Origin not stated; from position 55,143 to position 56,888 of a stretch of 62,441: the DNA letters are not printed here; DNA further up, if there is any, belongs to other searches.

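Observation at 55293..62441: Tightly coupled 8-gene operon of secreted beta-rich paralogs, a lipoprotein, a MacB-type ABC exporter with two adaptor-like proteins, and a radical SAM/SPASM enzyme, with no precursor peptide gene visible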

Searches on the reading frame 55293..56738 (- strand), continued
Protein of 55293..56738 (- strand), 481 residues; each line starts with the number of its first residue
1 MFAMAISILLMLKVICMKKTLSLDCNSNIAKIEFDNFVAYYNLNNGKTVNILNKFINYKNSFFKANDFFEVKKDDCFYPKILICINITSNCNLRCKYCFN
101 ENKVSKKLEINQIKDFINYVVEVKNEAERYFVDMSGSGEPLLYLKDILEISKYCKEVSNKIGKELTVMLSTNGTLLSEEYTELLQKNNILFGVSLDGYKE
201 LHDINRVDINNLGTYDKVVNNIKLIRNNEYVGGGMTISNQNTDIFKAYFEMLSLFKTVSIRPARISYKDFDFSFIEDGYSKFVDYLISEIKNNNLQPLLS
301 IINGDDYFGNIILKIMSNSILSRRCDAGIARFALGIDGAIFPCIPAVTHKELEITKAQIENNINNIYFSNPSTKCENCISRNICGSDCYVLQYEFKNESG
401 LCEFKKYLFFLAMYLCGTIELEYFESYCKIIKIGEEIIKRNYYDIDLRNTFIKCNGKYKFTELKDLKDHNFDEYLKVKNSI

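Call 15: find_encoding_contigs(protein=P0053, flank=10000, max_places=1)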
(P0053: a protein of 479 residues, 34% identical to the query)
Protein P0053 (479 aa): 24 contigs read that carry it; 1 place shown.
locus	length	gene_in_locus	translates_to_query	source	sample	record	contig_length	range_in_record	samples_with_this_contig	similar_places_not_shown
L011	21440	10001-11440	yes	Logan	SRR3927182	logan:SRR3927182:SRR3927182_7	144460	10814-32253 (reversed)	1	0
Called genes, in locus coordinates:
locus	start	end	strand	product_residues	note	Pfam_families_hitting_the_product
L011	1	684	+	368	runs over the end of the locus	PF01128:IspD, PF12804:NTP_transf_3, PF02542:YgbB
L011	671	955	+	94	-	PF06265:YutD-like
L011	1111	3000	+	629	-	PF13727:CoA_binding_3 (weak), PF01370:Epimerase, PF02719:Polysacc_synt_2, PF04321:RmlD_sub_bind, PF08659:KR (faint), PF01073:3Beta_HSD, PF07993:NAD_binding_4 (faint), PF16363:GDP_Man_Dehyd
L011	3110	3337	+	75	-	PF01106:NifU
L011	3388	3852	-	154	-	PF13673:Acetyltransf_10, PF00583:Acetyltransf_1, PF13508:Acetyltransf_7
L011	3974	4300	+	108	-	PF00575:S1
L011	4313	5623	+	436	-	PF00342:PGI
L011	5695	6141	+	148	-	PF02367:TsaE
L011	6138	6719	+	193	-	PF00814:TsaD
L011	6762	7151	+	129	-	PF00583:Acetyltransf_1, PF13302:Acetyltransf_3 (weak), PF13420:Acetyltransf_4, PF13673:Acetyltransf_10, PF13508:Acetyltransf_7, PF08445:FR47 (weak)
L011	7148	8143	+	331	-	PF00814:TsaD, PF02543:Carbam_trans_N (weak), PF22521:HypF_C_2 (weak)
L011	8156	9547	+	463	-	-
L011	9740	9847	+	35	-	-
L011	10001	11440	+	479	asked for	PF04055:Radical_SAM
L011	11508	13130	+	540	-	-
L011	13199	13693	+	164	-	-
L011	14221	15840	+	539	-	PF00749:tRNA-synt_1c, PF03950:tRNA-synt_1c_C, PF20974:tRNA-synt_1c_C2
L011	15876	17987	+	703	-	PF00580:UvrD-helicase, PF01443:Viral_helicase1 (faint), PF13245:AAA_19, PF13604:AAA_30 (faint), PF13087:AAA_12 (faint), PF13361:UvrD_C, PF13538:UvrD_C_2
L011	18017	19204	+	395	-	PF00580:UvrD-helicase, PF13245:AAA_19, PF13604:AAA_30 (faint), PF01443:Viral_helicase1 (faint), PF13087:AAA_12 (faint), PF00580:UvrD-helicase, PF13361:UvrD_C, PF13538:UvrD_C_2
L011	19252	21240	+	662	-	PF22745:Nlig-Ia, PF01653:DNA_ligase_aden, PF03120:OB_DNA_ligase, PF03119:DNA_ligase_ZBD, PF12826:HHH_2, PF00533:BRCT, PF12738:PTCB-BRCT (weak), PF16589:BRCT_2 (weak)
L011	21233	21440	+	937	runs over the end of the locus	PF00005:ABC_tran (faint), PF02463:SMC_N (faint), PF03193:RsgA_GTPase (faint), PF13304:AAA_21 (faint), PF13555:AAA_29 (faint), PF20703:nSTAND1 (faint), PF17760:UvrA_inter, PF17755:UvrA_DNA-bind, +1 more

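Call 18: find_related_loci(query=A1, collection=genome_contigs, flank=10000)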
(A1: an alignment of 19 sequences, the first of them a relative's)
Query A1 (465 aa) in genome_contigs; peptide patterns used: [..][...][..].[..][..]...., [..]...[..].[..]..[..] (x = any residue, [..] = any of these).
31 stretches matched a pattern; 17 encode a relative of the query (tblastn E <= 1e-3); 17 distinct loci.
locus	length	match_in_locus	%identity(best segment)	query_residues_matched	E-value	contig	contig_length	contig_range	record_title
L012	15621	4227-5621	99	1-465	0e+0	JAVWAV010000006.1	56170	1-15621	MAG: Bacilli bacterium isolate CGS10Y4-bin17 NODE_388_length_56170_cov_20.308349, whole genome shotgun sequence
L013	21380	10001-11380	55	1-461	3e-168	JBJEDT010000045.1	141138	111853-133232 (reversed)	MAG: Bacilli bacterium isolate LOHA10_bin.022 NODE_6_length_141138_cov_20.309144, whole genome shotgun sequence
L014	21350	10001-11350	56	12-461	8e-163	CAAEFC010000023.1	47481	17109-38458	MAG TPA_asm: Bacilli bacterium, isolate HGM10897, WGS project CAAEFC010000000 data, contig: ERS396532_100_k85_46332, who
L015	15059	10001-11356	55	11-462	3e-161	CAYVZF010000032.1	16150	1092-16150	MAG TPA_asm: uncultured Erysipelotrichaceae bacterium isolate SRP225648_co1_215 genome assembly, contig: NODE_8948_lengt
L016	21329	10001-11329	54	19-461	1e-157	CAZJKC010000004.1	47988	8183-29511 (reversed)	MAG TPA_asm: uncultured Staphylococcaceae bacterium isolate SRP225648_co1_349 genome assembly, contig: NODE_1282_length_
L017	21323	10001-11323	49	17-462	2e-128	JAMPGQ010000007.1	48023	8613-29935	MAG: Anaeroplasma bactoclasticum isolate NALB_7863_1 Scaffold_#7__SCF_007__48023_bp, whole genome shotgun sequence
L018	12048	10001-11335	41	12-452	5e-95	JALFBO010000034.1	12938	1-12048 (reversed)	MAG: Erysipelotrichaceae bacterium isolate SUG531 k141_6479508, whole genome shotgun sequence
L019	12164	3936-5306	41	10-463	2e-106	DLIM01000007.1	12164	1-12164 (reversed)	MAG TPA_asm: Bacillales bacterium UBA7642 UBA7642_contig_4791, whole genome shotgun sequence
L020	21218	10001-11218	35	65-465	3e-76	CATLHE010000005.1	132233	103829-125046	MAG TPA_asm: uncultured Christensenella sp. isolate MGG03569_1680015404 genome assembly, contig: ERR2844015_341, whole g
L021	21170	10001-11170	35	18-408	4e-68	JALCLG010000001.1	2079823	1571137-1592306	MAG: Bacilli bacterium isolate UW_DM_BACIL1_1 Ga0455824_0001, whole genome shotgun sequence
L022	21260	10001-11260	36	47-452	7e-68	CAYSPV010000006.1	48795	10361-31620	MAG TPA_asm: uncultured Staphylococcaceae bacterium isolate SRP141132_co1_338 genome assembly, contig: NODE_422_length_4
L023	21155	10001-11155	36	33-404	5e-62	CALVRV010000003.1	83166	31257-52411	MAG: uncultured Bacilli bacterium isolate BRZ_RH__bin66 genome assembly, contig: BRZ_RH__NODE_133_length_83166_cov_12.12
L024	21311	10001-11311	34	21-447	1e-59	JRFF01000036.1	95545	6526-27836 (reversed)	MAG: Candidatus Izimaplasma bacterium HR2 KQ78_contig000036, whole genome shotgun sequence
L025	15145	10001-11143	31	63-424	2e-53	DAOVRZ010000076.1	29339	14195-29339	MAG TPA_asm: Halanaerobiales bacterium isolate CSMAG_1614 CSMAG_1614_k141_1415341_length_29339_cov_30.9881, whole genome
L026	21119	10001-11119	29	64-414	1e-40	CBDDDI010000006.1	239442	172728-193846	MAG: Oscillospiraceae bacterium isolate 5eb11732-8737-4bdf-b483-efbed3a00f11 genome assembly, contig: contig_6, whole ge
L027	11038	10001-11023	29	31-374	1e-39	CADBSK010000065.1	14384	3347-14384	MAG: uncultured Spirochaetaceae bacterium isolate RUG14257 genome assembly, contig: RUG14257_asm_65, whole genome shotgu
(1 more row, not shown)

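Call 49: search_solved_structures(query=window:55293-56690:-, max_evalue=0.001)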
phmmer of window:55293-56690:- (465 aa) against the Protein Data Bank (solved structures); distinct sequences matched with E-value up to 0.001: 10.
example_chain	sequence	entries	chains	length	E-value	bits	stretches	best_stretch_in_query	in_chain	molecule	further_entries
5wgg_A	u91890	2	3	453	1.2e-20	77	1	66-382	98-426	Radical SAM domain protein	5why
4k37_A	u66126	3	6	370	7.3e-16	61.2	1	66-334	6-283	Anaerobic sulfatase-maturating enzyme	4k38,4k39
4k36_A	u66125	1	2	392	8e-16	61.1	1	66-334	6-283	Anaerobic sulfatase-maturating enzyme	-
9dfu_A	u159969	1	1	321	1.1e-06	31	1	67-188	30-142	Radical SAM core domain-containing protein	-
9dfn_A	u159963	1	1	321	1.9e-06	30.2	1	71-188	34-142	Radical SAM core domain-containing protein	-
9gm3_A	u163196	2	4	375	1.4e-05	27.4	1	67-212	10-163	ChlB radical SAM domain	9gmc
9dfw_A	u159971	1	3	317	5.2e-05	25.5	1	69-188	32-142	Radical SAM core domain-containing protein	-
6b4c_A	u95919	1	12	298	5.3e-05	25.4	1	69-188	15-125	Viperin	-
9dgw_A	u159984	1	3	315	5.3e-05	25.4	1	69-188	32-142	Radical SAM core domain-containing protein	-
7n7i_A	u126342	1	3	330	6.2e-05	25.2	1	69-188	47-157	Viperin-like enzyme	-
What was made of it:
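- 55293..56690 (-): Radical SAM/SPASM enzyme (465 aa). It has the CX3CX2C motif at 56445-56468, seven SPASM cysteines within 55533-55766, and an N-terminal beta-rich extension of about 65 residues. The closest solved structure is the thioether-forming CteB (5wgg, E 1.2e-20), then anSME (call 49).
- On SCIFF maturase (TIGR03974) / CteB: CteB is nonetheless the closest solved structure (5wgg, E 1.2e-20, call 49).
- Closest known: Anaerobic sulfatase-maturating enzymes. Same: It is the second-best PDB hit (call 49).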

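Call 66: find_encoding_contigs(protein=P0020, flank=8000, max_places=1)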
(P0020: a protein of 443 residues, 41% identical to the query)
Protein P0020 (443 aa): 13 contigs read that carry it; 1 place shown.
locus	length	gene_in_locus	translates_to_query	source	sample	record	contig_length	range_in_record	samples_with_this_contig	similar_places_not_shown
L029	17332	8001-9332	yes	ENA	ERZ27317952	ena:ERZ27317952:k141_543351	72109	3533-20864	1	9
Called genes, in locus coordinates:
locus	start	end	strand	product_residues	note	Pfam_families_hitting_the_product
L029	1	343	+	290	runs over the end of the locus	PF14397:ATPgrasp_ST (faint), PF02655:ATP-grasp_3, PF08443:RimK, PF02955:GSH-S_ATP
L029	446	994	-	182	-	PF00156:Pribosyltran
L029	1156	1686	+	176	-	PF13302:Acetyltransf_3, PF13420:Acetyltransf_4 (weak), PF00583:Acetyltransf_1, PF13508:Acetyltransf_7 (weak)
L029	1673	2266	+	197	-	PF05728:UPF0227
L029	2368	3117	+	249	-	-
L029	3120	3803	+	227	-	-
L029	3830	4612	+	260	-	-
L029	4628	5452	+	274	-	-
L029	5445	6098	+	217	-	PF02463:SMC_N (weak), PF00005:ABC_tran, PF13304:AAA_21 (faint), PF19263:DUF5906 (faint)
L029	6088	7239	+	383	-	PF02687:FtsX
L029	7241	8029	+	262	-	-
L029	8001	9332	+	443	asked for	PF04055:Radical_SAM, PF13353:Fer4_12 (weak)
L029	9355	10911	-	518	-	PF13396:PLDc_N (weak), PF13091:PLDc_2, PF00614:PLDc (weak)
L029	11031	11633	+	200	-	PF01648:ACPS (weak)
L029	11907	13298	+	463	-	PF00860:Xan_ur_permease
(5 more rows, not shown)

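Call 67: find_encoding_contigs(protein=P0013, flank=8000, max_places=1)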
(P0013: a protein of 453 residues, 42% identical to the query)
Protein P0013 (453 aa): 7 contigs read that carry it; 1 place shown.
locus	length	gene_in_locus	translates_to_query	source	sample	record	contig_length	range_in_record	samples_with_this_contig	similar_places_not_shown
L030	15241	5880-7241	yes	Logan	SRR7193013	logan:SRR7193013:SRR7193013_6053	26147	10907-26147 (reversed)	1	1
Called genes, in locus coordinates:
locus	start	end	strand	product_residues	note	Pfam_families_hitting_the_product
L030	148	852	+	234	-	-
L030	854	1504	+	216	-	-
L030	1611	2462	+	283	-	-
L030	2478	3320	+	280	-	-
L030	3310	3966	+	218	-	PF02463:SMC_N (faint), PF00005:ABC_tran, PF13304:AAA_21 (faint)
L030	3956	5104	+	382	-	PF02687:FtsX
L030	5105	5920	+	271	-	-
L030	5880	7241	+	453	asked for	PF04055:Radical_SAM, PF13353:Fer4_12 (faint)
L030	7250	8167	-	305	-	PF11858:DUF3378 (weak), PF01351:RNase_HII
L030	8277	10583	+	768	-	PF00488:MutS_V, PF01713:Smr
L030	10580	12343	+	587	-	PF01541:GIY-YIG, PF27096:UvrC_M, PF22920:UvrC_RNaseH, PF08459:UvrC_RNaseH_dom, PF14520:HHH_5 (weak), PF12826:HHH_2 (faint)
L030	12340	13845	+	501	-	PF02074:Peptidase_M32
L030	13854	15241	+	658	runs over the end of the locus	PF22745:Nlig-Ia, PF01653:DNA_ligase_aden, PF03120:OB_DNA_ligase, PF03119:DNA_ligase_ZBD, PF12826:HHH_2, PF14520:HHH_5 (weak), PF00533:BRCT, PF12738:PTCB-BRCT (faint)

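Call 68: find_encoding_contigs(protein=P0004, flank=8000, max_places=1)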
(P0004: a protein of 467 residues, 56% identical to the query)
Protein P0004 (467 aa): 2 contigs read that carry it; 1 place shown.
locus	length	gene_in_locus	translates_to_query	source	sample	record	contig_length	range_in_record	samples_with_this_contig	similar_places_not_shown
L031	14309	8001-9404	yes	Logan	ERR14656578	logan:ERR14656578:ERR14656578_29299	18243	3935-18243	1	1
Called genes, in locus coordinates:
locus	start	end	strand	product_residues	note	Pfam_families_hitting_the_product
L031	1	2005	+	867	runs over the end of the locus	PF00270:DEAD, PF04851:ResIII, PF13307:Helicase_C_2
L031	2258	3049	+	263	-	-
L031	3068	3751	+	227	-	-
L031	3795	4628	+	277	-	-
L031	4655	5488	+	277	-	-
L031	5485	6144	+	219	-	PF02463:SMC_N (faint), PF00005:ABC_tran, PF13166:AAA_13 (faint)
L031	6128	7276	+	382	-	PF02687:FtsX (weak)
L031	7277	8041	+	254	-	-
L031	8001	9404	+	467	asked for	PF04055:Radical_SAM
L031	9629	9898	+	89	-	PF00312:Ribosomal_S15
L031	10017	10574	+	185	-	-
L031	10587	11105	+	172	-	PF00881:Nitroreductase, PF14512:TM1586_NiRdase (faint)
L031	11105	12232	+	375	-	PF00070:Pyr_redox (faint), PF03486:HI0933_like, PF07992:Pyr_redox_2 (weak)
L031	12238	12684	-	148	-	PF01035:DNA_binding_1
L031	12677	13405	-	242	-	PF00702:Hydrolase, PF13419:HAD_2, PF13242:Hydrolase_like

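Call 70: search_protein_families(library=padloc, proteins=[window:55293-56690:-], max_evalue=0.01)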
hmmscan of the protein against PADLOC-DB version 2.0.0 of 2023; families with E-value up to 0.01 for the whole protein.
window:55293-56690:- (465 aa): 2 families
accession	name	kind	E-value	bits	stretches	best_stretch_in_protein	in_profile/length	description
PDLC02903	pVip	-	1.4e-16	58.8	1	67-214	2-137/257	Viperins not associated with kinases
PDLC02904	pVip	-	3.2e-11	41.3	1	66-209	4-139/262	Viperins associated with kinases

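Call 87: search_protein_families(library=pfam, proteins=[L010:11354-12550:+, L011:11508-13130:+, L022:11314-12645:+, L024:11796-14075:+, L026:8723-9445:-, L020:7072-8463:+, L021:7978-9330:+, L021:9340-9990:+, L024:14069-14653:+, L010:12554-13225:+], max_evalue=0.01)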
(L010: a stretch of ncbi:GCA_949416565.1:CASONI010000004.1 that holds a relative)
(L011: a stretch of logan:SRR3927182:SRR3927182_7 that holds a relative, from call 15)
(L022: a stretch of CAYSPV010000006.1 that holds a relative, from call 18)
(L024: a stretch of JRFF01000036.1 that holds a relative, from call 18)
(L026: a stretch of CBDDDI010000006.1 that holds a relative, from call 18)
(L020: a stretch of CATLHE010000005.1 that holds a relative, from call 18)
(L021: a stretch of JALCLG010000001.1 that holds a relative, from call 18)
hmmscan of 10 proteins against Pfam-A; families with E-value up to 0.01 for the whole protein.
L010:11354-12550:+ (398 aa): 1 family
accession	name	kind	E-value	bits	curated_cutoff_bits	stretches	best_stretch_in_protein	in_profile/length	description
PF13529.12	Peptidase_C39_2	-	0.0082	17.2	24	0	199-354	14-134/143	Peptidase_C39 like family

L011:11508-13130:+ (540 aa): 0 families

L022:11314-12645:+ (443 aa): 0 families

L024:11796-14075:+ (759 aa): 0 families

L026:8723-9445:- (240 aa): 0 families

L020:7072-8463:+ (463 aa): 0 families

L021:7978-9330:+ (450 aa): 1 family
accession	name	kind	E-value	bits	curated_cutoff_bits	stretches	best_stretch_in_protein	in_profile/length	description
PF22322.1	DUF6973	-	3.9e-13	49.5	27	1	258-348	6-96/124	Domain of unknown function (DUF6973)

L021:9340-9990:+ (216 aa): 0 families

L024:14069-14653:+ (194 aa): 0 families

L010:12554-13225:+ (223 aa): 0 families

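Call 95: find_encoding_contigs(protein=P0032, flank=5000, max_places=1)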
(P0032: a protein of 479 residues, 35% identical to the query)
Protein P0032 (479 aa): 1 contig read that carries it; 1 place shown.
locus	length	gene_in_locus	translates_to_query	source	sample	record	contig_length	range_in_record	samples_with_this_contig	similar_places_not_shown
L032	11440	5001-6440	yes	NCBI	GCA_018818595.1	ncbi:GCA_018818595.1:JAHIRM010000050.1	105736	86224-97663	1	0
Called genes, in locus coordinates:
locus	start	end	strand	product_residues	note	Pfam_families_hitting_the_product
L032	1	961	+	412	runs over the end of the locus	PF00070:Pyr_redox (faint), PF00890:FAD_binding_2 (faint), PF01134:GIDA (faint), PF03486:HI0933_like, PF07992:Pyr_redox_2 (weak), PF12831:FAD_oxidored (weak), PF13450:NAD_binding_8 (weak), PF22780:HI0933_like_1st, +3 more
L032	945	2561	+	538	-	PF28550:DUF8436, PF21688:FAD-depend_C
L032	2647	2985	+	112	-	-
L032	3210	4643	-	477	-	PF03951:Gln-synt_N, PF00120:Gln-synt_C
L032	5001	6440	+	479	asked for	PF04055:Radical_SAM, PF13353:Fer4_12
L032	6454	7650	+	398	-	-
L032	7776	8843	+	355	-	-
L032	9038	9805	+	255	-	PF00881:Nitroreductase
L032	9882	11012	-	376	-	PF25270:Khk, PF00294:PfkB (faint)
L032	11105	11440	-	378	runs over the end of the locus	-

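Call 96: find_encoding_contigs(protein=P0057, flank=5000, max_places=1)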
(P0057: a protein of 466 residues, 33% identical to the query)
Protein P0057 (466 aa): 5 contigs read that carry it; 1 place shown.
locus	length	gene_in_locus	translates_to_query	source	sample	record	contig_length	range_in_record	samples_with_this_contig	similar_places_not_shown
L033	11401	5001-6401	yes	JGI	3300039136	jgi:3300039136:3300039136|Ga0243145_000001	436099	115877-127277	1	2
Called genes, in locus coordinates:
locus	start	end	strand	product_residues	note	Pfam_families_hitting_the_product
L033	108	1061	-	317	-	-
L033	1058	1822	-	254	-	-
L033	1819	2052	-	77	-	-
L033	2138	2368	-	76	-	-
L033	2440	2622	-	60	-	-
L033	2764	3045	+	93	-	PF01381:HTH_3, PF12802:MarR_2 (faint), PF13412:HTH_24 (weak), PF13443:HTH_26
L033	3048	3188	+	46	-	-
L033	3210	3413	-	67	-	-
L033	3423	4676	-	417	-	-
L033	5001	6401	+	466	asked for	PF04055:Radical_SAM, PF13353:Fer4_12 (weak)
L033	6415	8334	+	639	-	PF00082:Peptidase_S8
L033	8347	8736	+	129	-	-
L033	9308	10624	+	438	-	-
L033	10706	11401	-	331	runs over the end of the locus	PF00487:FA_desaturase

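Call 97: find_encoding_contigs(protein=P0040, flank=6000, max_places=1)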
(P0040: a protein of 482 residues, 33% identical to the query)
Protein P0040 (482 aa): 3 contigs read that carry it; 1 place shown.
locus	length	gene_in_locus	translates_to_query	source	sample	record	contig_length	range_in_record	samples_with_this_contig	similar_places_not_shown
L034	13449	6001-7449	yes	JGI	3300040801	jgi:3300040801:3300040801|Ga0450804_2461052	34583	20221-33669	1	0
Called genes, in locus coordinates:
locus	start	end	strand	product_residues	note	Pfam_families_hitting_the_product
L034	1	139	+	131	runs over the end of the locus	PF01022:HTH_5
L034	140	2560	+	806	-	PF00403:HMA, PF00122:E1-E2_ATPase, PF00702:Hydrolase, PF08282:Hydrolase_3 (weak), PF00403:HMA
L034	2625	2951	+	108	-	-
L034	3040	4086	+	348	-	PF01145:Band_7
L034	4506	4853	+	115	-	-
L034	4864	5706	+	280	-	-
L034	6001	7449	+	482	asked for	PF04055:Radical_SAM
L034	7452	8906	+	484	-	-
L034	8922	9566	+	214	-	-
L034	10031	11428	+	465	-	PF04055:Radical_SAM, PF13353:Fer4_12 (faint)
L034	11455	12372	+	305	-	PF22322:DUF6973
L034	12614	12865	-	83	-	-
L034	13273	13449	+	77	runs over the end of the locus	-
